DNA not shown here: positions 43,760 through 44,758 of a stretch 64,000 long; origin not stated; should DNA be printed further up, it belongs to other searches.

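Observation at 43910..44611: Second dUTPase-family paralogue with a 100-aa acidic insertion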

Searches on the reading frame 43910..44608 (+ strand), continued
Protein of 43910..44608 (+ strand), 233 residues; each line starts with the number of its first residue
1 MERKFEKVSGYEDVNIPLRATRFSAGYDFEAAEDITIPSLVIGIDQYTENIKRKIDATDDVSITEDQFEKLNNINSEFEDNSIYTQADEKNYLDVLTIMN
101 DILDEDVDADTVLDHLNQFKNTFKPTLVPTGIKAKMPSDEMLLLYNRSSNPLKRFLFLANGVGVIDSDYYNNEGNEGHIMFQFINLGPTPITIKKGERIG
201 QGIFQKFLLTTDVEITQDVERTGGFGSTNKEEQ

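Call 34: fold_search(model_id=the predicted structure, library=pdb)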
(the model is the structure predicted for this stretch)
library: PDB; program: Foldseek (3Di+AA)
matches with E <= 10: 449; with E <= 0.001: 237
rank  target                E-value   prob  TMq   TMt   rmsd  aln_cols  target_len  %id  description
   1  3h6x_A                1.6e-13  1.00  0.53  0.94   4.5       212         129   29  Crystal structure of dUTPase from Streptococcus mutans (released 2010-05-05)
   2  3h6x_B                3.0e-13  1.00  0.53  0.94   4.5       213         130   29  Crystal structure of dUTPase from Streptococcus mutans (released 2010-05-05)
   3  3h6x_C                1.2e-12  1.00  0.51  0.92   4.5       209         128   29  Crystal structure of dUTPase from Streptococcus mutans (released 2010-05-05)
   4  7n6s_C                1.0e-09  1.00  0.47  0.73   9.9       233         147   24  Crystal Structure of deoxyuridine 5'-triphosphate nucleotidohydrolase from Rickettsia prowazekii str. Madrid E in comp (released 2021-06-23)
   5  7n56_J                1.1e-09  1.00  0.47  0.80   4.9       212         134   22  Crystal Structure of deoxyuridine 5'-triphosphate nucleotidohydrolase from Rickettsia prowazekii str. Madrid E (released 2021-07-07)
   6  7n6s_D                1.1e-09  1.00  0.47  0.76   8.1       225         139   22  Crystal Structure of deoxyuridine 5'-triphosphate nucleotidohydrolase from Rickettsia prowazekii str. Madrid E in comp (released 2021-06-23)
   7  7n6s_B                1.1e-09  1.00  0.46  0.72  10.8       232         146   23  Crystal Structure of deoxyuridine 5'-triphosphate nucleotidohydrolase from Rickettsia prowazekii str. Madrid E in comp (released 2021-06-23)
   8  7n56_H                1.2e-09  1.00  0.48  0.82   6.5       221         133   21  Crystal Structure of deoxyuridine 5'-triphosphate nucleotidohydrolase from Rickettsia prowazekii str. Madrid E (released 2021-07-07)
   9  7n6s_F                1.3e-09  1.00  0.47  0.73  10.0       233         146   24  Crystal Structure of deoxyuridine 5'-triphosphate nucleotidohydrolase from Rickettsia prowazekii str. Madrid E in comp (released 2021-06-23)
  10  1sjn_B                2.0e-09  1.00  0.48  0.77   3.7       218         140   18  Mycobacterium tuberculosis dUTPase complexed with magnesium and alpha,beta-imido-dUTP (released 2004-03-09)
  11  7n56_L                2.0e-09  1.00  0.47  0.76   7.1       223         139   22  Crystal Structure of deoxyuridine 5'-triphosphate nucleotidohydrolase from Rickettsia prowazekii str. Madrid E (released 2021-07-07)
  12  7n56_A                2.3e-09  1.00  0.47  0.79   5.9       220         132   22  Crystal Structure of deoxyuridine 5'-triphosphate nucleotidohydrolase from Rickettsia prowazekii str. Madrid E (released 2021-07-07)
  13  7n56_I                2.6e-09  1.00  0.47  0.77   5.9       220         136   22  Crystal Structure of deoxyuridine 5'-triphosphate nucleotidohydrolase from Rickettsia prowazekii str. Madrid E (released 2021-07-07)
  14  1smc_B                2.8e-09  1.00  0.48  0.79   3.7       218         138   18  Mycobacterium tuberculosis dUTPase complexed with dUTP in the absence of metal ion. (released 2004-03-16)
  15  8y1q_A                2.8e-09  1.00  0.47  0.76   8.3       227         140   18  Crystal structure of Aquifex aeolicus dUTPase complexed with dUMP. (released 2024-11-06)
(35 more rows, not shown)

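Call 37: find_encoding_contigs(protein=P0008, flank=10000, max_places=2)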
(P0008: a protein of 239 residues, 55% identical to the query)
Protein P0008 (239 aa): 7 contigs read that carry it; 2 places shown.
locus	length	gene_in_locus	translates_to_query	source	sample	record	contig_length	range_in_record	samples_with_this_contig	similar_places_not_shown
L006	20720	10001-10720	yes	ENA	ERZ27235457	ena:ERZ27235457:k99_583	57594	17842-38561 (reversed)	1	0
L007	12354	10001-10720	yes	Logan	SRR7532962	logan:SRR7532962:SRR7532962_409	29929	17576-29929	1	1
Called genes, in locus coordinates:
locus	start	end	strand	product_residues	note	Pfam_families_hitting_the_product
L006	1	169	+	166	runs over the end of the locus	-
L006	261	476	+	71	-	-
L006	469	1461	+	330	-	PF00303:Thymidylat_synt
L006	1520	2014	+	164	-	-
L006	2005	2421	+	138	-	PF22769:DCD, PF00692:dUTPase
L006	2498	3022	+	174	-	PF00075:RNase_H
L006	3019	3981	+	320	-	PF26334:Gtf3_N, PF26337:Gtf3_C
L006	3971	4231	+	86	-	-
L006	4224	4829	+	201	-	PF00265:TK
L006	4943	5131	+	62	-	-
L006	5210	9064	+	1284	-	PF02811:PHP, PF07733:DNA_pol3_alpha, PF17657:DNA_pol3_finger, PF14579:HHH_6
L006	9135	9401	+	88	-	-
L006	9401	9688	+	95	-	-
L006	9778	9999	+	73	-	PF11195:Tad2-like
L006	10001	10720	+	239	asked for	PF00692:dUTPase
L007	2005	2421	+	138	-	PF22769:DCD, PF00692:dUTPase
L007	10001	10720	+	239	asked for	PF00692:dUTPase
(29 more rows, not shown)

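Call 38: find_encoding_contigs(protein=P0098, flank=10000, max_places=2)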
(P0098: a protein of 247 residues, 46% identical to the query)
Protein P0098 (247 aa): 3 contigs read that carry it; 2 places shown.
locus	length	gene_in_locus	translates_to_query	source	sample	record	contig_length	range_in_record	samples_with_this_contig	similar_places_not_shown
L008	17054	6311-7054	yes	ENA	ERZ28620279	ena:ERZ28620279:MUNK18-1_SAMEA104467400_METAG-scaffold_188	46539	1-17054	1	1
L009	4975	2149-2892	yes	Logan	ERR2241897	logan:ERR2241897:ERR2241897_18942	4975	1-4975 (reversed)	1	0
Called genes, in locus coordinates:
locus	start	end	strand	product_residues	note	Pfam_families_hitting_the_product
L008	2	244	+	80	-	?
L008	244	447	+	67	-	-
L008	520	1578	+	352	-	PF09198:T4-Gluco-transf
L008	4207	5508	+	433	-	PF14579:HHH_6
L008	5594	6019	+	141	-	-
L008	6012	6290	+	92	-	-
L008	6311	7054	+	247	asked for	PF00692:dUTPase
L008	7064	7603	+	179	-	PF05014:Nuc_deoxyrib_tr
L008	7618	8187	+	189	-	PF00625:Guanylate_kin, PF02223:Thymidylate_kin (faint)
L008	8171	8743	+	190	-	PF05866:RusA (faint)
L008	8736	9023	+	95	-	-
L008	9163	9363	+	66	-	-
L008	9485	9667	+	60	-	-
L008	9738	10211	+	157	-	PF10263:SprT-like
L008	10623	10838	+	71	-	-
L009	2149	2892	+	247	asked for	PF00692:dUTPase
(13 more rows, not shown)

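Call 39: find_encoding_contigs(protein=P0055, flank=10000, max_places=1)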
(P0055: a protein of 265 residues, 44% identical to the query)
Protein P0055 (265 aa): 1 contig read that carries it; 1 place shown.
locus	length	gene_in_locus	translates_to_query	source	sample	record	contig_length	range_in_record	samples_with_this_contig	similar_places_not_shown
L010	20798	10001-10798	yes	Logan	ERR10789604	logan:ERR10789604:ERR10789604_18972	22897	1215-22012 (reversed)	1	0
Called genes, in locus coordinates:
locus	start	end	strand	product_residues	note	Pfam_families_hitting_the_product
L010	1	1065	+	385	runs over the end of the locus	-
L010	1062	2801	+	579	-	PF01368:DHH, PF17768:RecJ_OB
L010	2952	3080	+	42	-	-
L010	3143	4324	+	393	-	PF05970:PIF1, PF13245:AAA_19, PF13604:AAA_30, PF01443:Viral_helicase1 (faint), PF13538:UvrD_C_2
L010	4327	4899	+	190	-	PF00265:TK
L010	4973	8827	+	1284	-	PF02811:PHP, PF07733:DNA_pol3_alpha, PF17657:DNA_pol3_finger, PF14579:HHH_6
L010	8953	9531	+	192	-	PF00625:Guanylate_kin (weak)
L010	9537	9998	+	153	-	-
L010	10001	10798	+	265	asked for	PF00692:dUTPase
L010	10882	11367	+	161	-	PF02075:RuvC, PF07066:DUF3882 (weak)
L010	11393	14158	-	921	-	-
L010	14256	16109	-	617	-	-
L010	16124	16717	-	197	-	-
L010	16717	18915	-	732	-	-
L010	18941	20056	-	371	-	-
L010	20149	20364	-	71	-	-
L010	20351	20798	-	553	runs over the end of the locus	?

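Call 40: find_encoding_contigs(protein=P0117, flank=10000, max_places=1)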
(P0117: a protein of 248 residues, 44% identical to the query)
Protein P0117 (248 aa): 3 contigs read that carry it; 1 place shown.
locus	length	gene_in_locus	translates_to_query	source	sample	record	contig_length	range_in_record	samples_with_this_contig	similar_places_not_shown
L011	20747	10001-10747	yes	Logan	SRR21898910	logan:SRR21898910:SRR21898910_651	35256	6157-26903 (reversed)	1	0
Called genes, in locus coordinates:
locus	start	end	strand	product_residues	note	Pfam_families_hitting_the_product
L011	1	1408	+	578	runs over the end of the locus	PF01368:DHH, PF17768:RecJ_OB (weak)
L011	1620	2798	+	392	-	PF05970:PIF1 (weak), PF13245:AAA_19, PF13604:AAA_30, PF01443:Viral_helicase1 (weak), PF13538:UvrD_C_2 (weak)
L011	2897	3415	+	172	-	PF07463:NUMOD4, PF13392:HNH_3, PF07453:NUMOD1, PF22083:I-HmuI_NUMOD-like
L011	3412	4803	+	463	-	PF02811:PHP, PF07733:DNA_pol3_alpha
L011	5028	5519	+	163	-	PF13392:HNH_3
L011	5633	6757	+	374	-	PF07733:DNA_pol3_alpha, PF17657:DNA_pol3_finger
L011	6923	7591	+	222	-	PF01541:GIY-YIG (weak), PF02796:HTH_7 (faint), PF04545:Sigma70_r4 (faint), PF08281:Sigma70_r4_2 (faint), PF13936:HTH_38 (faint), PF13384:HTH_23 (faint)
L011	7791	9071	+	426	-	PF14579:HHH_6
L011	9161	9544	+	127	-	PF07659:DUF1599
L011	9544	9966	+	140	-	-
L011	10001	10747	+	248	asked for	PF00692:dUTPase (weak)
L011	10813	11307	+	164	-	PF02075:RuvC (weak)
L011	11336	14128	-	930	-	-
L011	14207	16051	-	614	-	-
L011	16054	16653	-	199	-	-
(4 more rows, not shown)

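Call 41: find_encoding_contigs(protein=P0014, flank=10000, max_places=1)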
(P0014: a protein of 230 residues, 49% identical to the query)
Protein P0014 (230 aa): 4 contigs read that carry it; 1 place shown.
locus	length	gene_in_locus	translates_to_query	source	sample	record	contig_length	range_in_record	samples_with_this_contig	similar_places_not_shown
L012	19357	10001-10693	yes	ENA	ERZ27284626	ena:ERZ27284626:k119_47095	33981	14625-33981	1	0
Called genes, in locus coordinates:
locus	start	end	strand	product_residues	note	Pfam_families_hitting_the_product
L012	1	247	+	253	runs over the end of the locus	PF00075:RNase_H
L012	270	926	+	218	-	PF07460:NUMOD3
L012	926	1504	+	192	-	PF00265:TK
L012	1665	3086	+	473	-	PF02811:PHP, PF07733:DNA_pol3_alpha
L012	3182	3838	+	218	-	-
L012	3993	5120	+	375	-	PF07733:DNA_pol3_alpha, PF17657:DNA_pol3_finger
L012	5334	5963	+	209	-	PF13392:HNH_3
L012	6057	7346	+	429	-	PF14579:HHH_6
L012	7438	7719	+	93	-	-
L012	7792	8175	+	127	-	-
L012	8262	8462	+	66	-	-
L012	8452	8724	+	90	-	-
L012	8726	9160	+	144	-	-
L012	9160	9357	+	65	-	-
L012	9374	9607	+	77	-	-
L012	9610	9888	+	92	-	-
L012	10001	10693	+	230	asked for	PF00692:dUTPase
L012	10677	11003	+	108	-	-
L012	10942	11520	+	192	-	PF00625:Guanylate_kin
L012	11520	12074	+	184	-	-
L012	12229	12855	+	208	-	PF04542:Sigma70_r2 (weak)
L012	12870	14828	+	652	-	PF02518:HATPase_c (weak), PF13589:HATPase_c_3 (weak), PF00204:DNA_gyraseB, PF01751:Toprim, PF00986:DNA_gyraseB_C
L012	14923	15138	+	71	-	-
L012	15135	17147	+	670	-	PF00521:DNA_topoisoIV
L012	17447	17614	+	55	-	-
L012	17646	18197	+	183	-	-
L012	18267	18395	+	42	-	-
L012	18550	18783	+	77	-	-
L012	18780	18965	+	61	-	-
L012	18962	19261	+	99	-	-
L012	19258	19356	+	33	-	?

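Call 49: find_encoding_contigs(protein=P0004, flank=3000, max_places=2)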
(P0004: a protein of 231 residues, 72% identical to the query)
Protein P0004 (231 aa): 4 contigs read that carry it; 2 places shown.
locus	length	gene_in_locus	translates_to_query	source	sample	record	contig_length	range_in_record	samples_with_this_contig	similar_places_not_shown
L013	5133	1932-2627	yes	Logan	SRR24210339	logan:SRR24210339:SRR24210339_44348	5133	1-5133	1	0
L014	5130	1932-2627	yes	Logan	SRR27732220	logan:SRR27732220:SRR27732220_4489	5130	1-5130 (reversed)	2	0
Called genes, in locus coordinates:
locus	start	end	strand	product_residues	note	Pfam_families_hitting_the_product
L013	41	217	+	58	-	-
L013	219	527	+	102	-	-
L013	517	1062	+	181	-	-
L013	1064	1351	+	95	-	-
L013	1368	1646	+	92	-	-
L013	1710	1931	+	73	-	PF11195:Tad2-like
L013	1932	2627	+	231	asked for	PF00692:dUTPase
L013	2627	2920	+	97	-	-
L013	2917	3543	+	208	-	PF00625:Guanylate_kin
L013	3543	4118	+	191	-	-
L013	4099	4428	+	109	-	-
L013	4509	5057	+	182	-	PF21827:New_glue (weak)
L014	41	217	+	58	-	-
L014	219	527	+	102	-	-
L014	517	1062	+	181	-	-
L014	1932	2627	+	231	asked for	PF00692:dUTPase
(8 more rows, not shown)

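Call 50: find_encoding_contigs(protein=P0002, flank=3000, max_places=1)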
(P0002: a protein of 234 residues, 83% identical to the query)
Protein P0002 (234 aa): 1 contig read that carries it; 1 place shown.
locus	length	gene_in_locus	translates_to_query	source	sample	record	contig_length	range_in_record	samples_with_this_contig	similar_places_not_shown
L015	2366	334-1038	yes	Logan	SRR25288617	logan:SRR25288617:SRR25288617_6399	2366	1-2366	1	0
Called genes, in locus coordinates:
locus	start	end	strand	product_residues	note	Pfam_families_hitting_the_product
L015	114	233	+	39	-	-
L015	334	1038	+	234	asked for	PF00692:dUTPase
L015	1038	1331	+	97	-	-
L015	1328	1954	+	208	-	PF00625:Guanylate_kin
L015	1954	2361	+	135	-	PF05866:RusA (faint)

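Call 55: get_annotated_region(hit=H14, flank=4000)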
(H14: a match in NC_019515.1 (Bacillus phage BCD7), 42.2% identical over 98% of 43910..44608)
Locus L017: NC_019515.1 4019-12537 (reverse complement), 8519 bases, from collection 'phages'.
description: Bacillus phage BCD7, complete genome.
organism: Bacillus phage BCD7 (NCBI taxid 1136534)
taxonomy: Viruses; Duplodnaviria; Heunggongvirae; Uroviricota; Caudoviricetes; Becedseptimavirus; Becedseptimavirus BCD7
host: Bacillus cereus; source: -; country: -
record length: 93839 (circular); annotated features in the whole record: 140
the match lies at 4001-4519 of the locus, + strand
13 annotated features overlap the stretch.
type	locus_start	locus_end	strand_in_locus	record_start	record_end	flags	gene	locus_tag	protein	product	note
CDS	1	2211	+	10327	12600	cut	-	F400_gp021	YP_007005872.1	queuine tRNA-ribosyltransferase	-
CDS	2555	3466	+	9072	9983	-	-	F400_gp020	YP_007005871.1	hypothetical protein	-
CDS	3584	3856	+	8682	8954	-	-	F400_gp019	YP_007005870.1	hypothetical protein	-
CDS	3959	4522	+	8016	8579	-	-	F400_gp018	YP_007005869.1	deoxyuridine 5'-triphosphate nucleotidohydrolase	-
CDS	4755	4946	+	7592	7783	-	-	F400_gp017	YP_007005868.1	hypothetical protein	-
CDS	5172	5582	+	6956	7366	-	-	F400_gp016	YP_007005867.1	hypothetical protein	-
CDS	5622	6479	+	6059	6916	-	-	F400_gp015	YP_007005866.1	nucleotidyltransferase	-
CDS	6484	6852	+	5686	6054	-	-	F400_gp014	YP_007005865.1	hypothetical protein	-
CDS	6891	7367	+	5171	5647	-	-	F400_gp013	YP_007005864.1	hypothetical protein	-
CDS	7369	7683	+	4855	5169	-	-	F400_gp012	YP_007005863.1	hypothetical protein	-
CDS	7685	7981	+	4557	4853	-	-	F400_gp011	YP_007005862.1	hypothetical protein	-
CDS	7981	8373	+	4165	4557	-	-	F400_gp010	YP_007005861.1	hypothetical protein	-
CDS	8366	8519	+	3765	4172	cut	-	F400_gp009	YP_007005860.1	hypothetical protein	-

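Call 74: search_protein_families(library=ncbifam, proteins=[window:43910-44608:+], max_evalue=0.01)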
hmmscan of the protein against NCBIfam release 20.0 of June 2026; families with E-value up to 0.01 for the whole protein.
window:43910-44608:+ (233 aa): 4 families
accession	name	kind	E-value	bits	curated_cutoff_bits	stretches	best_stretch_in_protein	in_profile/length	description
NF010561.0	PRK13956.1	equivalog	3.6e-41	140.4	223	2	126-229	45-146/147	dUTP diphosphatase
TIGR00576.1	dut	superfamily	5.2e-25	87.8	102.55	1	124-228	39-141/143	dUTP diphosphatase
NF001862.0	PRK00601.1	equivalog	2.2e-18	66.3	103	1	124-230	46-149/150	dUTP diphosphatase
TIGR02274.1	dCTP_deam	equivalog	0.00035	20.3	92.8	1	133-206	87-153/180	dCTP deaminase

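Call 76: search_protein_families(library=padloc, proteins=[window:43910-44608:+], max_evalue=0.1)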
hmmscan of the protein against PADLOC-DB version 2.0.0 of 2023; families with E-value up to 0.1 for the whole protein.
window:43910-44608:+ (233 aa): 0 families

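Call 78: fold_search(model_id=the predicted structure, library=viral)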
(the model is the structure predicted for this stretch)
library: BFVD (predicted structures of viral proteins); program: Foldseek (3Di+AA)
matches with E <= 10: 299; with E <= 0.001: 110
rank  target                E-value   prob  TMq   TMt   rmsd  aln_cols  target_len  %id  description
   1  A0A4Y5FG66            2.5e-19  1.00  0.63  0.68   7.2       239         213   34  dUTP diphosphatase [Lactobacillus phage 521B]
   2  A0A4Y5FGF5            3.2e-15  1.00  0.58  0.48   4.5       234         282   30  dUTP diphosphatase [Lactobacillus phage 3-521]
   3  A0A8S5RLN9            8.3e-12  1.00  0.55  0.58   3.2       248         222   24  dUTP diphosphatase [virus sp. ctviY17]
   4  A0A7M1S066            3.0e-11  1.00  0.42  0.41  16.1       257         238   21  dUTP diphosphatase [uncultured phage cr127_1]
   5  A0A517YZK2            7.2e-11  1.00  0.44  0.44  15.6       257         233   22  (no name in the UniProt tables at hand)
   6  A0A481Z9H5            6.7e-10  1.00  0.47  0.77  10.5       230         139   22  dUTP diphosphatase [Pithovirus LCPAC401]
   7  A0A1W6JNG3            6.6e-09  1.00  0.47  0.36  10.2       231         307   17  (no name in the UniProt tables at hand)
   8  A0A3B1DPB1            8.9e-09  1.00  0.47  0.43  11.8       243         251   17  (no name in the UniProt tables at hand)
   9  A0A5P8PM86            1.2e-08  1.00  0.44  0.50  15.2       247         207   20  dUTP diphosphatase [Stenotrophomonas phage Moby]
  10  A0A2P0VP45            1.4e-08  1.00  0.45  0.73   9.1       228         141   19  dUTP diphosphatase [Tetraselmis virus 1]
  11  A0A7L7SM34            1.5e-08  1.00  0.46  0.41  10.1       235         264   16  (no name in the UniProt tables at hand)
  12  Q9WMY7                1.8e-08  1.00  0.48  0.26  10.7       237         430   18  dUTP diphosphatase (Fragment) [Dioscorea bacilliform virus]
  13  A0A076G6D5            2.3e-08  1.00  0.49  0.62   1.9       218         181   21  dUTP diphosphatase [Pseudoalteromonas phage B8b]
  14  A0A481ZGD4            2.7e-08  1.00  0.46  0.61   9.2       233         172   18  dUTP diphosphatase [Pithovirus LCPAC404]
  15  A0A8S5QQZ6            2.7e-08  1.00  0.46  0.51  10.2       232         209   18  dUTP diphosphatase [Podoviridae sp. ct3lO13]
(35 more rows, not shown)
